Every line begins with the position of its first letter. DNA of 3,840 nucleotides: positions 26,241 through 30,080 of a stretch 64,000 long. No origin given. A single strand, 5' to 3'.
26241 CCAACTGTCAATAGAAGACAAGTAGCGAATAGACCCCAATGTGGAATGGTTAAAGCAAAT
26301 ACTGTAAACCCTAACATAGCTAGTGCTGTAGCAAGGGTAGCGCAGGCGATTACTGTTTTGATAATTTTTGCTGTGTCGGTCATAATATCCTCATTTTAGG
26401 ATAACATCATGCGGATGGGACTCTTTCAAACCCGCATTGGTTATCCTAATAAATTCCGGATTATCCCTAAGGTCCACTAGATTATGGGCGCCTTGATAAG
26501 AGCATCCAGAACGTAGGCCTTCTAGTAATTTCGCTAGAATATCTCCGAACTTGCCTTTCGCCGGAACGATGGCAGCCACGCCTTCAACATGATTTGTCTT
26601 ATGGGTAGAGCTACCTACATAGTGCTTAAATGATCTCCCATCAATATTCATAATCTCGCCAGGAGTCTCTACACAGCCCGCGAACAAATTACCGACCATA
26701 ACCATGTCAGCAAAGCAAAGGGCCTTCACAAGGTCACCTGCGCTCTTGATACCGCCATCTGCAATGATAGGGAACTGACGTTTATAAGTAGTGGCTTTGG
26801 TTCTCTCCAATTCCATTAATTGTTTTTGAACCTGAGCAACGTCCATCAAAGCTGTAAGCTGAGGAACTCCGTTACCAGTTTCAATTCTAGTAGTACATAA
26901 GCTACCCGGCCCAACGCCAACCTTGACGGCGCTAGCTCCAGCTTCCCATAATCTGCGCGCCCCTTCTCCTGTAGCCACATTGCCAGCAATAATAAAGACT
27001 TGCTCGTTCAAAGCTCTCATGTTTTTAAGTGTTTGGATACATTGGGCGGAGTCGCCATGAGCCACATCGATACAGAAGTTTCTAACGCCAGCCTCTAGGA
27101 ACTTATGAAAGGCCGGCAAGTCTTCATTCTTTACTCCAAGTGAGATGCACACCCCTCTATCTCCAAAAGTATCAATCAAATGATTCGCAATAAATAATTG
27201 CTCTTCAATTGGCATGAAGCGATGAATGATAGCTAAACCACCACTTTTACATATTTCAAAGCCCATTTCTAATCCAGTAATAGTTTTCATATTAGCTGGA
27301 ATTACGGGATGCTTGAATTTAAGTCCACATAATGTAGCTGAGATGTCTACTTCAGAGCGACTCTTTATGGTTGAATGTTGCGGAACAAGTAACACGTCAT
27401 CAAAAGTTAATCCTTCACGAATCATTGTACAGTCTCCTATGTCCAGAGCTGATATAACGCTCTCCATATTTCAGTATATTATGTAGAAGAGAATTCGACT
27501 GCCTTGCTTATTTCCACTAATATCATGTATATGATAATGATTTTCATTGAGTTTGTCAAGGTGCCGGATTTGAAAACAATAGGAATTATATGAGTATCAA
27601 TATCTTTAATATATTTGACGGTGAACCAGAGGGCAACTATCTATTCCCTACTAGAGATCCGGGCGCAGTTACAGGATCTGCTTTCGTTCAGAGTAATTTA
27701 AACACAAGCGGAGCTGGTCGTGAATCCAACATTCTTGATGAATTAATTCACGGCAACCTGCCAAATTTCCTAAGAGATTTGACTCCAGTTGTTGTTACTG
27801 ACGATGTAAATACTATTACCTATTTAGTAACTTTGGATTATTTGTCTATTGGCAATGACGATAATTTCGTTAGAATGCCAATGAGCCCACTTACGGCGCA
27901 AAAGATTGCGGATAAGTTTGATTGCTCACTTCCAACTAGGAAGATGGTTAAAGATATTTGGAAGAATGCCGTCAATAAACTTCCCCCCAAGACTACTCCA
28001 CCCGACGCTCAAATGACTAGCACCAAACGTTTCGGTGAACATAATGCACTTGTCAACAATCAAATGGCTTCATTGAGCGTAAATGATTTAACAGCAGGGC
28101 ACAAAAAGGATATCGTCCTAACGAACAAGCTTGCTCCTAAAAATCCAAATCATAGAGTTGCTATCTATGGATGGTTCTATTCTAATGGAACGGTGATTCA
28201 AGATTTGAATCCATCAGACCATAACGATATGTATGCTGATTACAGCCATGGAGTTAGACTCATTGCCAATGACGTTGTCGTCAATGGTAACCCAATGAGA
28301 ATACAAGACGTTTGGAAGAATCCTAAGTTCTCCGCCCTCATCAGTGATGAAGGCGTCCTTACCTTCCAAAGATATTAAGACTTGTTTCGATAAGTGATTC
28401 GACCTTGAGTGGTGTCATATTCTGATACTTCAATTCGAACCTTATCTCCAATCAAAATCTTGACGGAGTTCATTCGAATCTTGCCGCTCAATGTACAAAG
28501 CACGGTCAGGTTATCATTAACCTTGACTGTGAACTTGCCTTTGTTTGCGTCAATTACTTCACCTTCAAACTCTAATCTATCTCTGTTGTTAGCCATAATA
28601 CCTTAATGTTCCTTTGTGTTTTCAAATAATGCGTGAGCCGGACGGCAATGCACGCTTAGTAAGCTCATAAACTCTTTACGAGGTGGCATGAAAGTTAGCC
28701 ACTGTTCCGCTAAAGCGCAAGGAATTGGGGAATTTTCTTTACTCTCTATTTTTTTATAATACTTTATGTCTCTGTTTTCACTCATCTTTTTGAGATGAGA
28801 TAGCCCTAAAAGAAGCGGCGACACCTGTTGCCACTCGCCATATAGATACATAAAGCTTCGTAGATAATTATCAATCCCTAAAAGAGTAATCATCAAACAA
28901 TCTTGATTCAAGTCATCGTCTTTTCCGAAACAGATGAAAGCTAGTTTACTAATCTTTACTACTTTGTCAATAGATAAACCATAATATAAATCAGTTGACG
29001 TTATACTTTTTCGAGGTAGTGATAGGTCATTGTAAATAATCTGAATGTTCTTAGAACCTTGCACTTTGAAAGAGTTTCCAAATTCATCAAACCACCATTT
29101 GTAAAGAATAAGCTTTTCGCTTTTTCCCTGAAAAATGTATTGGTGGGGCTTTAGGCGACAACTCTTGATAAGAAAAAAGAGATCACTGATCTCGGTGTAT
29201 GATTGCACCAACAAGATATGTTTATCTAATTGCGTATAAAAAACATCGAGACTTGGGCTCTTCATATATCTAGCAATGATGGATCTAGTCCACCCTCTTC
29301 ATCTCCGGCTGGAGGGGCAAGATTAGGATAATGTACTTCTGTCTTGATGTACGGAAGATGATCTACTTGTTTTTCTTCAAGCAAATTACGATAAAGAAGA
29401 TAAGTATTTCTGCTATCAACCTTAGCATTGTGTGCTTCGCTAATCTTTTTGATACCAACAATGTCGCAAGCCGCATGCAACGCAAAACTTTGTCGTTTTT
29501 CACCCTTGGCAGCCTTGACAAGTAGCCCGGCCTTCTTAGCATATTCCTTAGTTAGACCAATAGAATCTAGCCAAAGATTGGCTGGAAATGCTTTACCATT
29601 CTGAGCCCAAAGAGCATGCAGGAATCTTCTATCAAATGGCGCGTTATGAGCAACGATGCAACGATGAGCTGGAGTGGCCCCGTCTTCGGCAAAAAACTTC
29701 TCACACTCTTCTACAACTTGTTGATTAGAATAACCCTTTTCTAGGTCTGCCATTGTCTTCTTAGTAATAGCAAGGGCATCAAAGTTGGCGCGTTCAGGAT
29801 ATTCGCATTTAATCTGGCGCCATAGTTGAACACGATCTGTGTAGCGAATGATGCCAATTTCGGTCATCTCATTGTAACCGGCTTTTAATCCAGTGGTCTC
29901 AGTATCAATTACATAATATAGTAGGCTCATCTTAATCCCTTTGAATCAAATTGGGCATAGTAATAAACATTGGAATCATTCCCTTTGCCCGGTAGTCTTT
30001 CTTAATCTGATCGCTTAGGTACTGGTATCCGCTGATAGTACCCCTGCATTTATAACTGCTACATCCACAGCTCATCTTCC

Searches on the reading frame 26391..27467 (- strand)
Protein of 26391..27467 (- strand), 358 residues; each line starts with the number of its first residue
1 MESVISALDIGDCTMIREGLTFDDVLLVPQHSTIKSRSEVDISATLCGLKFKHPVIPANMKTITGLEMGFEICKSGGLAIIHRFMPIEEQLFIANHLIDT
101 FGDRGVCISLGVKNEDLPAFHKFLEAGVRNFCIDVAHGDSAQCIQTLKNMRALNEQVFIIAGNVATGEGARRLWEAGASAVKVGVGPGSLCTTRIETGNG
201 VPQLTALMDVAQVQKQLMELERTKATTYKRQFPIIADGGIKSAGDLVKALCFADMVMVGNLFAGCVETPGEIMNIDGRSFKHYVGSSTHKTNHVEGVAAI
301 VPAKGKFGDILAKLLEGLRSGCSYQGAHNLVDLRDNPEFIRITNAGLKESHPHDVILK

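Call 9: search_protein_families(library=pfam, proteins=[window:26391-27467:-], max_evalue=0.01)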
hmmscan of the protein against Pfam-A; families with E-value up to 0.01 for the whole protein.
window:26391-27467:- (358 aa): 4 families
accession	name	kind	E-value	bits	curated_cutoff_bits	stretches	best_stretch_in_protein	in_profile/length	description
PF00478.31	IMPDH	-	2.5e-90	303.4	25.6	1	19-353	1-345/345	IMP dehydrogenase / GMP reductase domain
PF01070.24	FMN_dh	-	4.7e-08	32.9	24.9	1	141-263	204-306/350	FMN-dependent dehydrogenase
PF01180.27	DHO_dh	-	5.5e-05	22.9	27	0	225-260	234-270/291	Dihydroorotate dehydrogenase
PF01645.23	Glu_synthase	-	0.0039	16.8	20.4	1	138-260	189-305/369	Conserved region in glutamate synthase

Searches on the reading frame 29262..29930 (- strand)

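Call 9: search_protein_families(library=pfam, proteins=[window:29262-29930:-], max_evalue=0.01)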
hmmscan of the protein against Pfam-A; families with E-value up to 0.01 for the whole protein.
window:29262-29930:- (222 aa): 2 families
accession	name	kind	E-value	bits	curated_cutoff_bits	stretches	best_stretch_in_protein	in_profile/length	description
PF00929.31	RNase_T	-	7.4e-15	56.3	24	1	7-180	2-164/164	Exonuclease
PF13482.12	RNase_H_2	-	0.0088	16.4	22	0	8-39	3-35/165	RNase_H superfamily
